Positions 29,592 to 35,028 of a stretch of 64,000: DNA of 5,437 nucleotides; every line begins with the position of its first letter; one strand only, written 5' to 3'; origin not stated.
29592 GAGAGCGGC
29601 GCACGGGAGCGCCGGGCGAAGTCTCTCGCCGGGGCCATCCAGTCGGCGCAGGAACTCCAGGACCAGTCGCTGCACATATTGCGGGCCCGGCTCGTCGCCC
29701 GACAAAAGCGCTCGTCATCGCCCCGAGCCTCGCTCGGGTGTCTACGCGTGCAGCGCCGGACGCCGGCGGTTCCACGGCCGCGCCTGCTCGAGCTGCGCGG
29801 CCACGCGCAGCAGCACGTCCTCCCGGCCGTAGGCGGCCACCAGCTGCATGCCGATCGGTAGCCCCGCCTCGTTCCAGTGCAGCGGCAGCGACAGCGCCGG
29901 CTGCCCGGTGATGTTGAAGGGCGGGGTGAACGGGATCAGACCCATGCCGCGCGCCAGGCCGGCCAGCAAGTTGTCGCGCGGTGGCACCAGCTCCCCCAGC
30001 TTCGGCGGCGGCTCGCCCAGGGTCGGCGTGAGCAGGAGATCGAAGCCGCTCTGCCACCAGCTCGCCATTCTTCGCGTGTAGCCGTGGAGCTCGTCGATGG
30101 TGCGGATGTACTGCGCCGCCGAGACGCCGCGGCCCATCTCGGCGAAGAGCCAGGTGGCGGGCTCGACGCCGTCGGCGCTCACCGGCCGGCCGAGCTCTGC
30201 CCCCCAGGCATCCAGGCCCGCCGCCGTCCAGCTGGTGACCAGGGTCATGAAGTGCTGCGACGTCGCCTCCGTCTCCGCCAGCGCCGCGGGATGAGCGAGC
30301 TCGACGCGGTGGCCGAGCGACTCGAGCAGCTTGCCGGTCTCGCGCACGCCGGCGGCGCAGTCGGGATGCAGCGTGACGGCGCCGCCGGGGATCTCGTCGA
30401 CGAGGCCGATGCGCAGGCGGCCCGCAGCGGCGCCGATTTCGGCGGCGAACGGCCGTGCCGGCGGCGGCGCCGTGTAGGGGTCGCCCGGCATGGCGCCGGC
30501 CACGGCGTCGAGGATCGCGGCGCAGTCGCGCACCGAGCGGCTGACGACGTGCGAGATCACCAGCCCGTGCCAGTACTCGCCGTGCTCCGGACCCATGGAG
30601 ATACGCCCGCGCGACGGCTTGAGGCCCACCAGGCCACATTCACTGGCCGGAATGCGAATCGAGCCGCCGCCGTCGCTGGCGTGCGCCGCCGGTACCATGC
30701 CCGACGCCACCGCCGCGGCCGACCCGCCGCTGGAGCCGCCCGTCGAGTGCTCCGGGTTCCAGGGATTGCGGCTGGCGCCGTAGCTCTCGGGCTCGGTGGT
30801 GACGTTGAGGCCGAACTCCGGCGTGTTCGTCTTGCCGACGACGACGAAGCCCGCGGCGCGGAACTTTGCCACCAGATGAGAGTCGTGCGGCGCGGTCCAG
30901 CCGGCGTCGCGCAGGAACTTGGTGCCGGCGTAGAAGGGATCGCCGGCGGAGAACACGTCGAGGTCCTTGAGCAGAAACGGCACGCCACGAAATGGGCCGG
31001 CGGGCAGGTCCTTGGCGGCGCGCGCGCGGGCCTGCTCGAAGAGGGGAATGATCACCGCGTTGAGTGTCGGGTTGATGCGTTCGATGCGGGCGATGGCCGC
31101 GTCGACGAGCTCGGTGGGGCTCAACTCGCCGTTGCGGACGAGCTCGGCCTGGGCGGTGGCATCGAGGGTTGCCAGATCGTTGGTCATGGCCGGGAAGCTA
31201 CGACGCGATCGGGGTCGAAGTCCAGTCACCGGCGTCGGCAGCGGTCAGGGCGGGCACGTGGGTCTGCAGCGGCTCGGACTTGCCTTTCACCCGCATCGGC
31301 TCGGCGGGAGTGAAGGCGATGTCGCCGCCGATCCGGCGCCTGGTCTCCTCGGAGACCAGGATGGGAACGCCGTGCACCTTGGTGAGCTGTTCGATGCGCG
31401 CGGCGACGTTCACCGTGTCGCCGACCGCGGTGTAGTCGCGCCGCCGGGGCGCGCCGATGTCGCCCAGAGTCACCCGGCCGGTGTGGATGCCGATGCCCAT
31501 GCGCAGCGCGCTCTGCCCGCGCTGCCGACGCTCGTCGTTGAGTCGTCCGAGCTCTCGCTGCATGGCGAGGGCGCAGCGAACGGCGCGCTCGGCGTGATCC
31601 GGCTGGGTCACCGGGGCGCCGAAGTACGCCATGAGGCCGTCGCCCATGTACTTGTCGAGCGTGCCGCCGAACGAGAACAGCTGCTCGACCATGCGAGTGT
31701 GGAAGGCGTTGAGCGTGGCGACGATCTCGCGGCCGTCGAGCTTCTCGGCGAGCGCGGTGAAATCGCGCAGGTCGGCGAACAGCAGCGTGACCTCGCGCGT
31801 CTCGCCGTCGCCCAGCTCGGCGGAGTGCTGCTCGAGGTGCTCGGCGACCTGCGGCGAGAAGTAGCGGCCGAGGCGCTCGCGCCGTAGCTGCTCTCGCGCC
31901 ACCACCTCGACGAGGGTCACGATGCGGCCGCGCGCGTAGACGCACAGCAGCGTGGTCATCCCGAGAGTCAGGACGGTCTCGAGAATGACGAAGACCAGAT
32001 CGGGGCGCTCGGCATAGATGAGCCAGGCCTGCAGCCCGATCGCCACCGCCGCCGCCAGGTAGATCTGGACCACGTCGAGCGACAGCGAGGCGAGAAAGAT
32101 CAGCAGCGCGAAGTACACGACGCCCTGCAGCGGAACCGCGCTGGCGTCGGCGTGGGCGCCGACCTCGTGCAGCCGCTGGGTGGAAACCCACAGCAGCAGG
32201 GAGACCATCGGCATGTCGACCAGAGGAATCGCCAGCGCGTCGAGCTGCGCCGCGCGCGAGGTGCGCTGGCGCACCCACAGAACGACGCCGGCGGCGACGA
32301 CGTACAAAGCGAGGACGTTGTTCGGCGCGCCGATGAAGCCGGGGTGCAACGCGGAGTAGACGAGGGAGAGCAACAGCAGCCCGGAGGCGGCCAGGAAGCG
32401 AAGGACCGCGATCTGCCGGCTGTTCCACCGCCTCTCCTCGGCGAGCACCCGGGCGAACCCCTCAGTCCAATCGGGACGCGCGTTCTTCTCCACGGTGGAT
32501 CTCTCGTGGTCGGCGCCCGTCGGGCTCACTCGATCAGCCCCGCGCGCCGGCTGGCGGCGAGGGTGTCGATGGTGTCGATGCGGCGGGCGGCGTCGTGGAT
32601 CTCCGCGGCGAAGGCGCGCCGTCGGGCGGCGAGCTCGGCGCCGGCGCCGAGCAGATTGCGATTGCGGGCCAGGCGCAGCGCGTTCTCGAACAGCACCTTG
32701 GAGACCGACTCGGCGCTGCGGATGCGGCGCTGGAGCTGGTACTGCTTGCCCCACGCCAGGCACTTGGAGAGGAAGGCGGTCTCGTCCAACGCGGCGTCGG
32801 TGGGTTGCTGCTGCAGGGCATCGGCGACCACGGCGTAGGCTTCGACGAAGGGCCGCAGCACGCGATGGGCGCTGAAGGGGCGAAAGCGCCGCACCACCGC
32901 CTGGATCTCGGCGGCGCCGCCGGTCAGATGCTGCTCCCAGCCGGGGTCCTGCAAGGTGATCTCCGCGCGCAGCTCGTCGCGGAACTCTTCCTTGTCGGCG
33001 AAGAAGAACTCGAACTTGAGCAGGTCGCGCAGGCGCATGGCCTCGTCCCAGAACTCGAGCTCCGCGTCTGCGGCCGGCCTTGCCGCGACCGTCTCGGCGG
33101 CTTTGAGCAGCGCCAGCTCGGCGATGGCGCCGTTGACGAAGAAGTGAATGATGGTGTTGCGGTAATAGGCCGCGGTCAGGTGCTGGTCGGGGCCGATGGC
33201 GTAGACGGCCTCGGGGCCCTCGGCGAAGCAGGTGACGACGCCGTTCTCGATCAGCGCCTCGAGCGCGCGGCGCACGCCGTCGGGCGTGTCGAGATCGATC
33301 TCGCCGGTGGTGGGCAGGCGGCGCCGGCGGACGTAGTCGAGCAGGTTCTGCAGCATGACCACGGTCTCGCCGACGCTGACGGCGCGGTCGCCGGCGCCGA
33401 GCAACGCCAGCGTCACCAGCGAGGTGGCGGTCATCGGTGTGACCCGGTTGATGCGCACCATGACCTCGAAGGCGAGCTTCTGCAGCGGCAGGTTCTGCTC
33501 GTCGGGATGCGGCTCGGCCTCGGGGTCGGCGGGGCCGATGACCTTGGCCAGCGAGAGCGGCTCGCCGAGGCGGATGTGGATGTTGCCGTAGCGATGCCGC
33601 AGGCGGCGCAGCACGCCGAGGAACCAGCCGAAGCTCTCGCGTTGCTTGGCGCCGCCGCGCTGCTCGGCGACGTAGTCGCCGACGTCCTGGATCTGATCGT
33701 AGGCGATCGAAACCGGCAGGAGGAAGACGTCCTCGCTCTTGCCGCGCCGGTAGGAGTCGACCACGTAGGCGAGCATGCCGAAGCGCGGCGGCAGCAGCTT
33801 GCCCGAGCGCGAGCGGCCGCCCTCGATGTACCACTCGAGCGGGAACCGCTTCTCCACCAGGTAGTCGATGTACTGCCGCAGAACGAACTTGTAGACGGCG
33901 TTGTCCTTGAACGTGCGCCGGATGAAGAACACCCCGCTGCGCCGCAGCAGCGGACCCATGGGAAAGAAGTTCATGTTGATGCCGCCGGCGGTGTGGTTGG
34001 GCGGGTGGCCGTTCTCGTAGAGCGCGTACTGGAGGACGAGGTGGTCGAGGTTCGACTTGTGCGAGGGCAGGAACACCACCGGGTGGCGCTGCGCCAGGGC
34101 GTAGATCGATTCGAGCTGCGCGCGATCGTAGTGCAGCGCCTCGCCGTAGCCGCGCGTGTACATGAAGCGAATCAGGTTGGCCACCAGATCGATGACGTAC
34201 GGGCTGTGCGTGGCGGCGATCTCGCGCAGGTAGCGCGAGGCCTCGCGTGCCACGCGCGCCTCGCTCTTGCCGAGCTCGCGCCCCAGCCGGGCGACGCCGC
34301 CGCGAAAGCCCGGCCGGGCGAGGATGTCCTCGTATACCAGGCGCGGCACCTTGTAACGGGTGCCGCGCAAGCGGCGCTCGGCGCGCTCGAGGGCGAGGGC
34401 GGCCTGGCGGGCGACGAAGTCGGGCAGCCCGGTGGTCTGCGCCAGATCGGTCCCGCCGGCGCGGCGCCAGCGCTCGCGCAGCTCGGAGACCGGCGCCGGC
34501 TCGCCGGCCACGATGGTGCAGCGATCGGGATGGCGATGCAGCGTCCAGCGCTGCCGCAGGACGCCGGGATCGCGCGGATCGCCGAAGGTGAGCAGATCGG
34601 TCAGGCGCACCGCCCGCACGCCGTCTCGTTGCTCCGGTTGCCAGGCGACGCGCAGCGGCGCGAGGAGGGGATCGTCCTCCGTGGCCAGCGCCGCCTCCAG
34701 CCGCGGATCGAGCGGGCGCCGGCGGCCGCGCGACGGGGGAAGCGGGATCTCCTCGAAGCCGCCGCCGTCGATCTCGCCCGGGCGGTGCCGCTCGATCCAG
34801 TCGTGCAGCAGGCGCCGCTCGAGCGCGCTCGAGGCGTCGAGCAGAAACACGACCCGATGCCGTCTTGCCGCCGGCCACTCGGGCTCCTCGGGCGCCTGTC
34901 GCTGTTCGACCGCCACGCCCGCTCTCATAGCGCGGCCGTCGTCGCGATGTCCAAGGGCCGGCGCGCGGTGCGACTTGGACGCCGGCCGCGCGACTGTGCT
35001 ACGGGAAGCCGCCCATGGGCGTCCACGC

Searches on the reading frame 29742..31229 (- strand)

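Call 5: search_protein_families(library=pfam, proteins=[window:29742-31229:-])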
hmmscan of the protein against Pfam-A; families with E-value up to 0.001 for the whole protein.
window:29742-31229:- (495 aa): 1 family
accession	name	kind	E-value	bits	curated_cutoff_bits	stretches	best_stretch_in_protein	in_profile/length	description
PF01425.27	Amidase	-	1.7e-95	321.1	27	1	40-474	1-445/445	Amidase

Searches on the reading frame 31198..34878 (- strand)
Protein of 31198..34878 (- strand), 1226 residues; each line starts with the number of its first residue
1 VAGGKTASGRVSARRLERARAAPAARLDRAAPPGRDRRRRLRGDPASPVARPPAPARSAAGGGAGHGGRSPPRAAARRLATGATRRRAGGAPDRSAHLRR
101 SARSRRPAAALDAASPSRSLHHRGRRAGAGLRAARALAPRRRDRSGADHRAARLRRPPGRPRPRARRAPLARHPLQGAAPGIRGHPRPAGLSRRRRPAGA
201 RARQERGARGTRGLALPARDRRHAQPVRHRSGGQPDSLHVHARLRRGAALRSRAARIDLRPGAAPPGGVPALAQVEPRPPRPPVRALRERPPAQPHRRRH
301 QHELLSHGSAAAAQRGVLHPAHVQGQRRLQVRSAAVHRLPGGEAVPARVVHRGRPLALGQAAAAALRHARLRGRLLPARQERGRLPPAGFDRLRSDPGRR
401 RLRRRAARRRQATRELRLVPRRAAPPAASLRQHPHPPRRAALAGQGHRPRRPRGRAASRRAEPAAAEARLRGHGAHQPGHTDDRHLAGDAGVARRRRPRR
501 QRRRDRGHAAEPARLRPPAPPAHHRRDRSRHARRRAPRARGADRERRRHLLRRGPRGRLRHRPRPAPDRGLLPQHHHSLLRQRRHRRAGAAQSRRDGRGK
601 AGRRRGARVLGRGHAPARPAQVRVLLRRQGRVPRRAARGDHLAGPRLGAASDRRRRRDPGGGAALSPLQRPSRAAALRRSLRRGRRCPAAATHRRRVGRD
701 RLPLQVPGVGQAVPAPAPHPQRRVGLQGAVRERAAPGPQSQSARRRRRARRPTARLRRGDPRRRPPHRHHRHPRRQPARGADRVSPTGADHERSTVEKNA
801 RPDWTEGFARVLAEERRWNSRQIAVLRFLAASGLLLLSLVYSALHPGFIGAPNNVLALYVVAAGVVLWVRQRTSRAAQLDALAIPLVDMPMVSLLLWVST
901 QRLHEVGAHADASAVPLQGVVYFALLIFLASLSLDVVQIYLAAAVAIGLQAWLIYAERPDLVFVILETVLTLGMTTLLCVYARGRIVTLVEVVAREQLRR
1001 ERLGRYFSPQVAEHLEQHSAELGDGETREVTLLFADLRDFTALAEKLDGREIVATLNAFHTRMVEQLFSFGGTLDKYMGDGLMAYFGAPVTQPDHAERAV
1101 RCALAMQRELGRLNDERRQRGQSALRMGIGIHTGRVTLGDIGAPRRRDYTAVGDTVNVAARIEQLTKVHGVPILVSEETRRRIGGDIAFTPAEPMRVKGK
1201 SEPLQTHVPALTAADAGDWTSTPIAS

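Call 5: search_protein_families(library=pfam, proteins=[window:31198-34878:-])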
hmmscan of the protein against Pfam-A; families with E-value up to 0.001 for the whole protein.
window:31198-34878:- (1226 aa): 1 family
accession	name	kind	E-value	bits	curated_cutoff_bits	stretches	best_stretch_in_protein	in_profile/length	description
PF00211.25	Guanylate_cyc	-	2.3e-26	92.9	21.9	1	1027-1202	6-175/183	Adenylate and Guanylate cyclase catalytic domain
